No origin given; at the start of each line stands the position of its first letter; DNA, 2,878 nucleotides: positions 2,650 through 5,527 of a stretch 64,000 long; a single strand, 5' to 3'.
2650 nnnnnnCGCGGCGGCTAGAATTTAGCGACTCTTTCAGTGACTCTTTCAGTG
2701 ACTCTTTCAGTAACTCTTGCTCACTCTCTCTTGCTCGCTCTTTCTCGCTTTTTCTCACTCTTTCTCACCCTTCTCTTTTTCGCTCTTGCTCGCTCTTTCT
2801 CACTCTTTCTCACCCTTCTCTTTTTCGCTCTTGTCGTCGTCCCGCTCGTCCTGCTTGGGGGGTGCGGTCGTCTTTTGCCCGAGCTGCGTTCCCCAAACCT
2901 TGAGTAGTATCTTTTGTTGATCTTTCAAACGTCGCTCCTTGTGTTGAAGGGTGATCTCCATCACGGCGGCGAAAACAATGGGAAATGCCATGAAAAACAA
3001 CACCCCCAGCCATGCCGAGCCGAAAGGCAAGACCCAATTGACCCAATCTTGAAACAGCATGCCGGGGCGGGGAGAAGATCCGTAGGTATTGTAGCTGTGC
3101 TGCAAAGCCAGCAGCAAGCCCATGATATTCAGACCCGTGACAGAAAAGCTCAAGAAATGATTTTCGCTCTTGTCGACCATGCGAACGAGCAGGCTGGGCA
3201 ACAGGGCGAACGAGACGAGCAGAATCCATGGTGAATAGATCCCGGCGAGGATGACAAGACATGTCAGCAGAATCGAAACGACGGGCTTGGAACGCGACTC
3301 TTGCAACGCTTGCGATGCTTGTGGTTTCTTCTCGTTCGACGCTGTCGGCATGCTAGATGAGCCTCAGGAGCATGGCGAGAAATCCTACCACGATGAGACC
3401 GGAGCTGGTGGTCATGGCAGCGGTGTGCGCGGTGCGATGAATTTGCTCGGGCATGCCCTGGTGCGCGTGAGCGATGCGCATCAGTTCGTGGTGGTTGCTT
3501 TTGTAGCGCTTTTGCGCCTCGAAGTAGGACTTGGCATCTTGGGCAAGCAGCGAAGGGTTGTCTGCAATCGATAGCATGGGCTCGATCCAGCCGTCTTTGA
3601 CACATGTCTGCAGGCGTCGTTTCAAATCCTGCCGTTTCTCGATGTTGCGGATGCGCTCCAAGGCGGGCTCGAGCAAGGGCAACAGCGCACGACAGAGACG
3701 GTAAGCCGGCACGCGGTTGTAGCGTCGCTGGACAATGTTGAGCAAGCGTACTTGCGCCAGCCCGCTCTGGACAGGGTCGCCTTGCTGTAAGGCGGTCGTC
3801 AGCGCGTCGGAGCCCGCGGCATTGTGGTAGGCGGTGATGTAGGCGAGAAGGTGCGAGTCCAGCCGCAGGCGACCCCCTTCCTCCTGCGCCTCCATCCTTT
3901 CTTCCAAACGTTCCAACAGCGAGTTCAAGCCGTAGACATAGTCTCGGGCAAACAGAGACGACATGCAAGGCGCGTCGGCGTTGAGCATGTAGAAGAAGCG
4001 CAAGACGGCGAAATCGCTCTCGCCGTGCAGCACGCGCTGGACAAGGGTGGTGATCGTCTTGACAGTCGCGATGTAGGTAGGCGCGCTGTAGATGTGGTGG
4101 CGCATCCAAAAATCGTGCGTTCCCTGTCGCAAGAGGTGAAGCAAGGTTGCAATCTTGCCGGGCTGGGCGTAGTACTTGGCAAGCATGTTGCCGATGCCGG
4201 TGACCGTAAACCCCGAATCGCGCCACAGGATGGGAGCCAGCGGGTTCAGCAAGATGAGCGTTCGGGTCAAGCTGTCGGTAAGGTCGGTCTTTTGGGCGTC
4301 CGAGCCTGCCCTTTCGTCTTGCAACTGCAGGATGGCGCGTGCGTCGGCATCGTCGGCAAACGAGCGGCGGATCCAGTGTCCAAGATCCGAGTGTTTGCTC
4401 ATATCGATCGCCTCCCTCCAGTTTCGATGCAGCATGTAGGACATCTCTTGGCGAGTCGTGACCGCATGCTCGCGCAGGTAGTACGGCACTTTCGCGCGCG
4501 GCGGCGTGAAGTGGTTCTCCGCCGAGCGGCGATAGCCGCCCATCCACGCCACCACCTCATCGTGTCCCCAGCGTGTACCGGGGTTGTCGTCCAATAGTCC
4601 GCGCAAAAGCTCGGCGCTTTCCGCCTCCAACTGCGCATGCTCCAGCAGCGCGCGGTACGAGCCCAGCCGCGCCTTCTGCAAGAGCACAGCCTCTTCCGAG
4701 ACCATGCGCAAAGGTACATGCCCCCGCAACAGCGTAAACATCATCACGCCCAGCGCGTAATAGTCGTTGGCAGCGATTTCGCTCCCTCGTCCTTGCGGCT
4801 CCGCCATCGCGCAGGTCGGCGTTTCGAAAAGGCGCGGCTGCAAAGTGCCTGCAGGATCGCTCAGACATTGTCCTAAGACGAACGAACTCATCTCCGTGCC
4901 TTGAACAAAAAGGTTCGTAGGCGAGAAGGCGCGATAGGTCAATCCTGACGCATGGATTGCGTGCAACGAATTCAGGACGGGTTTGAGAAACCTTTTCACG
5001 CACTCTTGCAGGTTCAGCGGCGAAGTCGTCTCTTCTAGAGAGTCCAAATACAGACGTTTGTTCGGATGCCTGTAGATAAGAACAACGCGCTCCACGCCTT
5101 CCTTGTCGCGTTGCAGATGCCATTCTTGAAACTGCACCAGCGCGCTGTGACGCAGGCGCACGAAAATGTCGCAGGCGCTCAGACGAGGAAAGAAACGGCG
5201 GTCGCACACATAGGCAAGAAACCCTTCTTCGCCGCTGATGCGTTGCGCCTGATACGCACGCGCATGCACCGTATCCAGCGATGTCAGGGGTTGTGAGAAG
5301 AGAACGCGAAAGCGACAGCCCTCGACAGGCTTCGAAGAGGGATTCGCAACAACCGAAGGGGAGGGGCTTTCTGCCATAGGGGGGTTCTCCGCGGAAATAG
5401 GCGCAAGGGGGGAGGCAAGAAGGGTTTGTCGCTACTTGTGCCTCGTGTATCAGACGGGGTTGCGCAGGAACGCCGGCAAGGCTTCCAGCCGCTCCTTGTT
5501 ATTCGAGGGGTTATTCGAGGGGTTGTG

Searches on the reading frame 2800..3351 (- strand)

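Call 86: search_protein_families(library=pfam, proteins=[window:2800-3351:-], max_evalue=0.001)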
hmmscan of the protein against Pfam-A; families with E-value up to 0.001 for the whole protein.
window:2800-3351:- (183 aa): 1 family
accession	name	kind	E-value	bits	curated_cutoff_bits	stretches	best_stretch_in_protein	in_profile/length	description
PF00375.23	SDF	-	0.00079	19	27.9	1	77-139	11-58/387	Sodium:dicarboxylate symporter family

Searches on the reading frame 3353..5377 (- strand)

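Call 86: search_protein_families(library=pfam, proteins=[window:3353-5377:-], max_evalue=0.001)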
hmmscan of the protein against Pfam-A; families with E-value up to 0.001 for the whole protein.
window:3353-5377:- (674 aa): 1 family
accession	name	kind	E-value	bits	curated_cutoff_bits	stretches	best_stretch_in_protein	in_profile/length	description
PF00069.31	Pkinase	-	7.5e-08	32.5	31.7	1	70-276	50-258/263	Protein kinase domain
